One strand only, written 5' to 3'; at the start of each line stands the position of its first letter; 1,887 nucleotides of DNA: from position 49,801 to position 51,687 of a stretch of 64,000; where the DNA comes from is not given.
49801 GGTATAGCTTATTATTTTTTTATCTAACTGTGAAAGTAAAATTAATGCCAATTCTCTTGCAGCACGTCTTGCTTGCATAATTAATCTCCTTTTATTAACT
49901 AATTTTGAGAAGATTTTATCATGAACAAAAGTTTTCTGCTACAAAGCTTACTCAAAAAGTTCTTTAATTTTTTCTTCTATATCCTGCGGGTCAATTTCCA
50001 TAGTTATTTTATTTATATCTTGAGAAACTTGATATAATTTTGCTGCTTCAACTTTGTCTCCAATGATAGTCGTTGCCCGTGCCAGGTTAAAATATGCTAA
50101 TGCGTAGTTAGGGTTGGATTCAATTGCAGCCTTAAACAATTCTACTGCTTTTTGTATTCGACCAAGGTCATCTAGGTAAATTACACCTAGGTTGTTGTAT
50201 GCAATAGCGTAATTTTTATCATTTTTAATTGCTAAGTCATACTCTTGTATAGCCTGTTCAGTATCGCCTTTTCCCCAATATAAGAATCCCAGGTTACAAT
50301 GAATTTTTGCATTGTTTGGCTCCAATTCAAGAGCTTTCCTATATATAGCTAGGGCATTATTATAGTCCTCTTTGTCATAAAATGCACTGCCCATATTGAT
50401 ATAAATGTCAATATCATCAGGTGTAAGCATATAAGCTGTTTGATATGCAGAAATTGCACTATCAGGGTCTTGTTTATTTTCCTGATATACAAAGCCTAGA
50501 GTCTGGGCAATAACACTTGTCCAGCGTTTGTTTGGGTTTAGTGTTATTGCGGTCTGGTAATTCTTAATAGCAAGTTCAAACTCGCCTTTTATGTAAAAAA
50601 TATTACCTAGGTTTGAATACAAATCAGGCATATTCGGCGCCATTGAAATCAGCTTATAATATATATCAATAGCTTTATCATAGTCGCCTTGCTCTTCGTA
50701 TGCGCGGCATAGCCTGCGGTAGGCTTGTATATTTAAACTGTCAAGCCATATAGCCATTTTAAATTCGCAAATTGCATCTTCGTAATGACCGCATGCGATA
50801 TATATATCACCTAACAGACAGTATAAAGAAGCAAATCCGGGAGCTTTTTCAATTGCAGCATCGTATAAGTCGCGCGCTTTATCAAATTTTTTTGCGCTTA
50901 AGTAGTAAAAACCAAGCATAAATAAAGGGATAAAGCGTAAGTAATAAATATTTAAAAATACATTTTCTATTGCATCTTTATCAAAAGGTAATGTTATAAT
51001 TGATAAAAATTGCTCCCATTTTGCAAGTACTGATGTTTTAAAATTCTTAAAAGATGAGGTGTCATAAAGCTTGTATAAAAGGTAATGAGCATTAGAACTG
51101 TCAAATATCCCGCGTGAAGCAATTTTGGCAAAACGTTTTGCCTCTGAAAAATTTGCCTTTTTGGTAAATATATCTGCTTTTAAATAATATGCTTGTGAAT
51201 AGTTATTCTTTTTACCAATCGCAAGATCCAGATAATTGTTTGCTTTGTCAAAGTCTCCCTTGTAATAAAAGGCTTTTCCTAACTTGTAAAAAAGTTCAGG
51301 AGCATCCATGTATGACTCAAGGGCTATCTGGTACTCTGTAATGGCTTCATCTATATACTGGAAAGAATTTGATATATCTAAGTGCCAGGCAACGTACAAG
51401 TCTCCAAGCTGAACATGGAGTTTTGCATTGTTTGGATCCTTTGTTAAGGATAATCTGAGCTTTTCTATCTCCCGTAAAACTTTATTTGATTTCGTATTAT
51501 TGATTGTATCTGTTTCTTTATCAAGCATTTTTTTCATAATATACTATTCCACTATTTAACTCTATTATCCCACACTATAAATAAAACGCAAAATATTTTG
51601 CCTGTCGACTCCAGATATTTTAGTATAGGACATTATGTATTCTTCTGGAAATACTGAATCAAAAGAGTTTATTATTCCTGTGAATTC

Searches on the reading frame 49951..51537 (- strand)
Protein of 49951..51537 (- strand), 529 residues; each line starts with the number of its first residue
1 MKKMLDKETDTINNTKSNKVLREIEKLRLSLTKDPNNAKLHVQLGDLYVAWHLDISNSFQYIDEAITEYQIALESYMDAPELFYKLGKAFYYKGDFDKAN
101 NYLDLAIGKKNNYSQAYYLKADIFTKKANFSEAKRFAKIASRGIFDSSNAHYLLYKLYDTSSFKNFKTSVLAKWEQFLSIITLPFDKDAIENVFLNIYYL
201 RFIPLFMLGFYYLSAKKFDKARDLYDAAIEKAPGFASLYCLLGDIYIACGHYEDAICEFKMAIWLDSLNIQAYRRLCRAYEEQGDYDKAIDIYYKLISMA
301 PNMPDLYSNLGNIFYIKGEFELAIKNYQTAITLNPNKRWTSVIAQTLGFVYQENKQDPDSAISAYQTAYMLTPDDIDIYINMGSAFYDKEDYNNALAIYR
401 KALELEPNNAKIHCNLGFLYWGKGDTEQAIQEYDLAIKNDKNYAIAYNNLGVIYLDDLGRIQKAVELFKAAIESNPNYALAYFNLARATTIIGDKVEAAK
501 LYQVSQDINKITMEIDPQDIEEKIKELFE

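Call 45: search_protein_families(library=pfam, proteins=[window:49951-51537:-], max_evalue=0.001)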
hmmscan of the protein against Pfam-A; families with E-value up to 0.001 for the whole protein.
window:49951-51537:- (529 aa): 27 families (the best 25 are shown)
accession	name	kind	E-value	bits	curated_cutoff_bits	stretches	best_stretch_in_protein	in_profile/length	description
PF13414.12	TPR_11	-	3.3e-56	187.2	26.8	8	383-424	1-42/42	TPR repeat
PF07719.23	TPR_2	-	6.3e-47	154.3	27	4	304-336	1-33/34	Tetratricopeptide repeat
PF00515.34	TPR_1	-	3.1e-42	141.2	27.8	5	305-336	2-33/34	Tetratricopeptide repeat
PF13181.12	TPR_8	-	9.1e-42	138.1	25.7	4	377-409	2-34/34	Tetratricopeptide repeat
PF13431.12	TPR_17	-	2.1e-39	130.9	24.4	4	399-431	2-34/34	Tetratricopeptide repeat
PF14559.12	TPR_19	-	7e-38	129.2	25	3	388-447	3-61/68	Tetratricopeptide repeat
PF13432.12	TPR_16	-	2e-36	124.4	32.7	4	382-442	3-63/65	Tetratricopeptide repeat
PF13424.12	TPR_12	-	3.1e-35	120.7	30.1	4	377-440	4-75/77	Tetratricopeptide repeat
PF13428.12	TPR_14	-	6.5e-34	113.3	23.5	1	271-312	2-43/44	Tetratricopeptide repeat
PF13176.12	TPR_7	-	9.6e-25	85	27.9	0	275-305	4-34/36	Tetratricopeptide repeat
PF13174.12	TPR_6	-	1.7e-17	63.2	26.3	0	278-302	8-32/33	Tetratricopeptide repeat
PF23914.1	TPR_CcmH_CycH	-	2.7e-17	63.5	42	1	355-435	63-146/158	Cytochrome c-type biogenesis protein H TPR domain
PF13371.12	TPR_9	-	5.7e-16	58.7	35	1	279-345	4-70/73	Tetratricopeptide repeat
PF25062.1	ARM_TT21_N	-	1.7e-13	51.3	40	1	206-317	104-215/222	Tetratricopeptide repeat protein 21 N-terminal ARM repeat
PF13374.12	TPR_10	-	3.1e-12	46.5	27.5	0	446-473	4-30/42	Tetratricopeptide repeat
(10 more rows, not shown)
